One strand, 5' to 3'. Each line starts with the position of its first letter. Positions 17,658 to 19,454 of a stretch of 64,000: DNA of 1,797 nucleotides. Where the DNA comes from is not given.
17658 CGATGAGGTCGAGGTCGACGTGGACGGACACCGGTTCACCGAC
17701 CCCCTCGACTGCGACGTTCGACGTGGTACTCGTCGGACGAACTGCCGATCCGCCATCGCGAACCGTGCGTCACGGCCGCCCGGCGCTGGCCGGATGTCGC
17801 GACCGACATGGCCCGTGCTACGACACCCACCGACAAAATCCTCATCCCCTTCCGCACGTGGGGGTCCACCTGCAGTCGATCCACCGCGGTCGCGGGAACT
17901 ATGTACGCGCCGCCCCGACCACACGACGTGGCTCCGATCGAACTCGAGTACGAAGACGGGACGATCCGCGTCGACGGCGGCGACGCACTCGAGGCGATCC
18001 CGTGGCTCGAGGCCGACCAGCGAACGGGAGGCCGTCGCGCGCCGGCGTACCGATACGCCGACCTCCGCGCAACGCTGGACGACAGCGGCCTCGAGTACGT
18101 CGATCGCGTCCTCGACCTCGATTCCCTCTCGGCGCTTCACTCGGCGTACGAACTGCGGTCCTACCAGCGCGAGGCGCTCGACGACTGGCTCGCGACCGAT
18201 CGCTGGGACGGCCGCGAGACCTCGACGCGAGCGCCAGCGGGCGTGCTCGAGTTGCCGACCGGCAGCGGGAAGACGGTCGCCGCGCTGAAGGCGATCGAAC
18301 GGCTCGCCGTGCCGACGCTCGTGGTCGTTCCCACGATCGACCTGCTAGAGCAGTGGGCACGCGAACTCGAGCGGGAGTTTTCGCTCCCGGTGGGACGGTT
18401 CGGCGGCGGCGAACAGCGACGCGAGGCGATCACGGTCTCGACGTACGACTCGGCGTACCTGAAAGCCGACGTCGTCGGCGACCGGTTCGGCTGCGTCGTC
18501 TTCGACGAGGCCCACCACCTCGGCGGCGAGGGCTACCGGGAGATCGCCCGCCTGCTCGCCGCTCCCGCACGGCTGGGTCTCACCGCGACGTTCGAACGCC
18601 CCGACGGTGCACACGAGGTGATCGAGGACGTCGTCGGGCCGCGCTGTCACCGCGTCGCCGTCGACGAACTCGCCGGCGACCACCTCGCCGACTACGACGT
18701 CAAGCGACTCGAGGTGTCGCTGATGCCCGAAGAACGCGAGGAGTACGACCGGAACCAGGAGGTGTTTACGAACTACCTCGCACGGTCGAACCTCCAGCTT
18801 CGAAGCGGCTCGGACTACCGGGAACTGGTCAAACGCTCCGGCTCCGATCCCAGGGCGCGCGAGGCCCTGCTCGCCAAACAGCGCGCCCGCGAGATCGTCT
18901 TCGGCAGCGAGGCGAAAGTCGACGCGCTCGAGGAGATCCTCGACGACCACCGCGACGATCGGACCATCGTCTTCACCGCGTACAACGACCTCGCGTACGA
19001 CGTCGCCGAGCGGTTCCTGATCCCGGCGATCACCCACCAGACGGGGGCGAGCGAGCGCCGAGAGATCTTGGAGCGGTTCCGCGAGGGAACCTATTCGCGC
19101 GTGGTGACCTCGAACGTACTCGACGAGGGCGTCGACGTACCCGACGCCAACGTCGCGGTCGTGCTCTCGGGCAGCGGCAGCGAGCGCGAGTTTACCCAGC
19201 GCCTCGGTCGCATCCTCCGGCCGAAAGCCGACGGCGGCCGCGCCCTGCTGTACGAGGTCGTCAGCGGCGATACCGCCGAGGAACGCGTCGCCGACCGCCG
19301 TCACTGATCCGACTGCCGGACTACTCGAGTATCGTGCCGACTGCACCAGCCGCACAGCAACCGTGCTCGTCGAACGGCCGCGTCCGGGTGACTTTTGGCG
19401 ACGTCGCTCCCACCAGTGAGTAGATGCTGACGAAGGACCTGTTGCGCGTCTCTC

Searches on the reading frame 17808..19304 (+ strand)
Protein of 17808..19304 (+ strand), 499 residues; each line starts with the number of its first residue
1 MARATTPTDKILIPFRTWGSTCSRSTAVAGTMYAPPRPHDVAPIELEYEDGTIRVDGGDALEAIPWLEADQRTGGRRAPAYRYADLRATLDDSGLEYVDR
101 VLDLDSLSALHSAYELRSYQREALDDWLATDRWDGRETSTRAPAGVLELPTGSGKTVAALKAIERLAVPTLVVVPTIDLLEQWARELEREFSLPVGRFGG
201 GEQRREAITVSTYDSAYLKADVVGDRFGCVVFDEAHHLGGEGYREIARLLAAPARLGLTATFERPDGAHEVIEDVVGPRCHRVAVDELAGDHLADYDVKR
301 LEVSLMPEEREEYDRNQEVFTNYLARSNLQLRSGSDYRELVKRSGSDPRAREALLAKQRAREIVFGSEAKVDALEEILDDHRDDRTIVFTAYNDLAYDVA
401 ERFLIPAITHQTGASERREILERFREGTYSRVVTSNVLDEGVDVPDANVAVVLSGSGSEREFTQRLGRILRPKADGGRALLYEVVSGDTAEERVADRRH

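Call 22: find_related_loci(query=window:17808-19304:+, collection=genome_contigs, flank=10000)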
Query window:17808-19304:+ (499 aa) in genome_contigs; peptide patterns used: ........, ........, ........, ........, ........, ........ (x = any residue, [..] = any of these).
600 stretches matched a pattern (row limit reached: there are more); 487 encode a relative of the query (tblastn E <= 1e-3); the best 80 are kept; 80 distinct loci.
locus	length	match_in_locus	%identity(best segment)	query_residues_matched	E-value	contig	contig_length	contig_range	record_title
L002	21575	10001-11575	92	1-498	0e+0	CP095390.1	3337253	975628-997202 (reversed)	Natribaculum breve strain TRM20010 chromosome, complete genome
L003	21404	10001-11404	77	43-498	0e+0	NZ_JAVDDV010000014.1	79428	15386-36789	Natronolimnohabitans sp. A-GB9 14, whole genome shotgun sequence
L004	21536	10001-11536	72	2-492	0e+0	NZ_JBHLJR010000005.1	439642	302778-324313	Natronococcus roseus strain CGMCC 1.38198 CHL_scaffold5, whole genome shotgun sequence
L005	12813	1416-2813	77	44-498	0e+0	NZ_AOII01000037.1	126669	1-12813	Natrinema pallidum DSM 3751 contig_37, whole genome shotgun sequence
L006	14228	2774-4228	74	32-495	0e+0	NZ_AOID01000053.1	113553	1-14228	Natrinema versiforme JCM 10478 contig_53, whole genome shotgun sequence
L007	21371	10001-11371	78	44-490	0e+0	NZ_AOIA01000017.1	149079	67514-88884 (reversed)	Natronococcus jeotgali DSM 18795 contig_17, whole genome shotgun sequence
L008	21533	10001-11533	72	2-490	0e+0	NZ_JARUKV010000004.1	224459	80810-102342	Natronococcus sp. A-GB7 4, whole genome shotgun sequence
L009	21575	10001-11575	68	3-498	0e+0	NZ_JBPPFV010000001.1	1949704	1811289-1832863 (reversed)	Natronorubrum sp. DTA7 DTA7_ctg01, whole genome shotgun sequence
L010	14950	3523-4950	73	25-489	0e+0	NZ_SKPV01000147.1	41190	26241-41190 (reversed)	MAG: Halovivax sp. isolate CSSed162cmA_395 CSSed16-2cmA-907, whole genome shotgun sequence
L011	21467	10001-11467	73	40-498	0e+0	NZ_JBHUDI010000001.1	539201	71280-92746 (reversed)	Haloarchaeobius amylolyticus strain CGMCC 1.12230 GCM70020382_4, whole genome shotgun sequence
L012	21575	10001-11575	69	17-498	0e+0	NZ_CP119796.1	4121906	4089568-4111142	Halomontanus rarus strain TS33 chromosome, complete genome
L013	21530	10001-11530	71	14-498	0e+0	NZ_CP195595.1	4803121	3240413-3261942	Natronorubrum sp. FCH18a chromosome, complete genome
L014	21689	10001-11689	65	24-498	0e+0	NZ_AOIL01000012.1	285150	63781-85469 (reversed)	Natrialba taiwanensis DSM 12281 contig_12, whole genome shotgun sequence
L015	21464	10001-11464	72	40-498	0e+0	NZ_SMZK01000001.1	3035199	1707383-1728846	Haloterrigena sp. H1 contig1, whole genome shotgun sequence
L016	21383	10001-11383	76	40-489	0e+0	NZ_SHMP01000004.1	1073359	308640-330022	Natrinema hispanicum strain DSM 18328 Ga0242599_102, whole genome shotgun sequence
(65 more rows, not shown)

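Call 62: find_homologous_proteins(query=window:17808-19304:+, max_evalue=1e-150)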
Query window:17808-19304:+ (499 aa): 1470 proteins with E <= 1e-150 among 8000 candidates; the best 120 are listed.
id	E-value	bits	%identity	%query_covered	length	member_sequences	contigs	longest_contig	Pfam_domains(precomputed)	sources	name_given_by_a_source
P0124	4.6e-296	1000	97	94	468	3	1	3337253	PF00270.36,PF18458.7,PF16203.12,PF00271.38,PF04851.22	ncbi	-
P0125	8.4e-240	815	82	91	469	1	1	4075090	PF00270.36,PF18458.7,PF16203.12,PF00271.38,PF04851.22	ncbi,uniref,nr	ncbi:DEAD/DEAH box helicase [Natronobeatus ordinarius]|uniref:DEAD/DEAH box helicase n=1 Tax=Natrono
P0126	4.9e-234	796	82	91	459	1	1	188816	PF00270.36,PF18458.7,PF16203.12,PF00271.38,PF04851.22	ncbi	ncbi:DEAD/DEAH box helicase [Natrialbaceae archaeon A-gly3]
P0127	5.2e-234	796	80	94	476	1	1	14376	PF00270.36,PF18458.7,PF16203.12,PF00271.38,PF04851.22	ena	-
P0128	2.2e-233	794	80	94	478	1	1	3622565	PF00270.36,PF18458.7,PF16203.12,PF00271.38,PF04851.22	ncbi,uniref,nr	ncbi:DEAD/DEAH box helicase family protein [Salinilacihabitans rarus]|uniref:DEAD/DEAH box helicase 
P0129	6.4e-233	792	80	92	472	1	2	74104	PF00270.36,PF18458.7,PF16203.12,PF00271.38,PF04851.22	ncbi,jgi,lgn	-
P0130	1.7e-232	791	81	94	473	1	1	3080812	PF00270.36,PF18458.7,PF16203.12,PF00271.38,PF04851.22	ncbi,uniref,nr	ncbi:DEAD/DEAH box helicase [Natrialbaceae archaeon AArc-T1-2]|uniref:DEAD/DEAH box helicase n=1 Tax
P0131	7.1e-227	772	79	92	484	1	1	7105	PF00270.36,PF18458.7,PF16203.12,PF00271.38,PF04851.22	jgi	-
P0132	2.4e-226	770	78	92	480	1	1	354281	PF00270.36,PF18458.7,PF16203.12,PF00271.38,PF04851.22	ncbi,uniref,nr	ncbi:DEAD/DEAH box helicase family protein [Natrinema sp. 1APR25-10V2]|uniref:DEAD/DEAH box helicase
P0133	5.1e-225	766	77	91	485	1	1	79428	PF00270.36,PF18458.7,PF16203.12,PF00271.38,PF04851.22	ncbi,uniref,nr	ncbi:DEAD/DEAH box helicase family protein [Natronolimnohabitans sp. A-GB9]|uniref:DEAD/DEAH box hel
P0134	9.0e-225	765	76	92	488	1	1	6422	PF00270.36,PF18458.7,PF16203.12,PF00271.38,PF04851.22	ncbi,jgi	-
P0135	2.0e-224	764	75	94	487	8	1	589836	PF00270.36,PF18458.7,PF16203.12,PF00271.38,PF04851.22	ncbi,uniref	ncbi:DEAD/DEAH box helicase [Natrinema sp. H-ect4]|uniref:DEAD/DEAH box helicase n=1 Tax=Natrinema s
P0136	2.1e-224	764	76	92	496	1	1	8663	PF00270.36,PF18458.7,PF16203.12,PF00271.38,PF04851.22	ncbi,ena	-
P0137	6.0e-224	762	77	92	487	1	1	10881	PF00270.36,PF18458.7,PF16203.12,PF00271.38,PF04851.22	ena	-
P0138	8.1e-224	762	77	92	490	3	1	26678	PF00270.36,PF18458.7,PF16203.12,PF00271.38,PF04851.22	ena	-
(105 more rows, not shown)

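Call 63: list_cluster_members(proteins=[P0124])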
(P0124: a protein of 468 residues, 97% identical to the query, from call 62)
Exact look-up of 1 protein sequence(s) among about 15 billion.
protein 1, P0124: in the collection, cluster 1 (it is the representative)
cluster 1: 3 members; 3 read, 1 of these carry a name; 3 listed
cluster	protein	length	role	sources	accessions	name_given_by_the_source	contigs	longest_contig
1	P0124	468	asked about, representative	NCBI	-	-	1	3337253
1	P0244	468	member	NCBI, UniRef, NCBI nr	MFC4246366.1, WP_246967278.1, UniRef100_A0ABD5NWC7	DEAD/DEAH box helicase family protein [Natribaculum luteum] | DNA 3'-5' helicase n=1 Tax=Natribaculum luteum TaxID=1586232 RepID=A0ABD5NWC7_9EURY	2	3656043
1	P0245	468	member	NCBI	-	-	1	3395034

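Call 64: find_encoding_contigs(protein=P0245, flank=10000, max_places=2)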
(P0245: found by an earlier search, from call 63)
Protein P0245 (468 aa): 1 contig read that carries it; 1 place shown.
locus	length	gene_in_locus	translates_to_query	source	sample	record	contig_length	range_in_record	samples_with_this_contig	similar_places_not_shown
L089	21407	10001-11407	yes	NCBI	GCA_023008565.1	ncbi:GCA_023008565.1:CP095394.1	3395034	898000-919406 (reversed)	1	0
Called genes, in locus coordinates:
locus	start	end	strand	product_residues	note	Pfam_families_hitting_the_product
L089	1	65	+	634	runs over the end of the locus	PF00989:PAS, PF08448:PAS_4, PF13188:PAS_8 (weak), PF13426:PAS_9, PF08447:PAS_3, PF13185:GAF_2 (weak), PF15915:BAT, PF04967:HTH_10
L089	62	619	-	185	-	PF20368:DUF6663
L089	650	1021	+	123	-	PF19701:DUF6199 (weak)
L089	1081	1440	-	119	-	PF00085:Thioredoxin, PF13098:Thioredoxin_2 (weak)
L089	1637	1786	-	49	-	-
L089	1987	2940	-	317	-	PF08240:ADH_N, PF00107:ADH_zinc_N, PF13602:ADH_zinc_N_2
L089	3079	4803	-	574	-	PF01268:FTHFS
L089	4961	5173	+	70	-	PF11127:YgaP-like_TM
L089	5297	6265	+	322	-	PF00389:2-Hacid_dh, PF02826:2-Hacid_dh_C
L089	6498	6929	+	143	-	PF00582:Usp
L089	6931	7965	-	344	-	PF01118:Semialdhyde_dh, PF02774:Semialdhyde_dhC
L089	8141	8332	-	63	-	PF00833:Ribosomal_S17e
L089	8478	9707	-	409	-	PF00999:Na_H_Exchanger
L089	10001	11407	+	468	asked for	PF18458:XPB_DRD, PF00270:DEAD, PF04851:ResIII, PF16203:ERCC3_RAD25_C, PF00271:Helicase_C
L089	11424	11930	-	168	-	PF13669:Glyoxalase_4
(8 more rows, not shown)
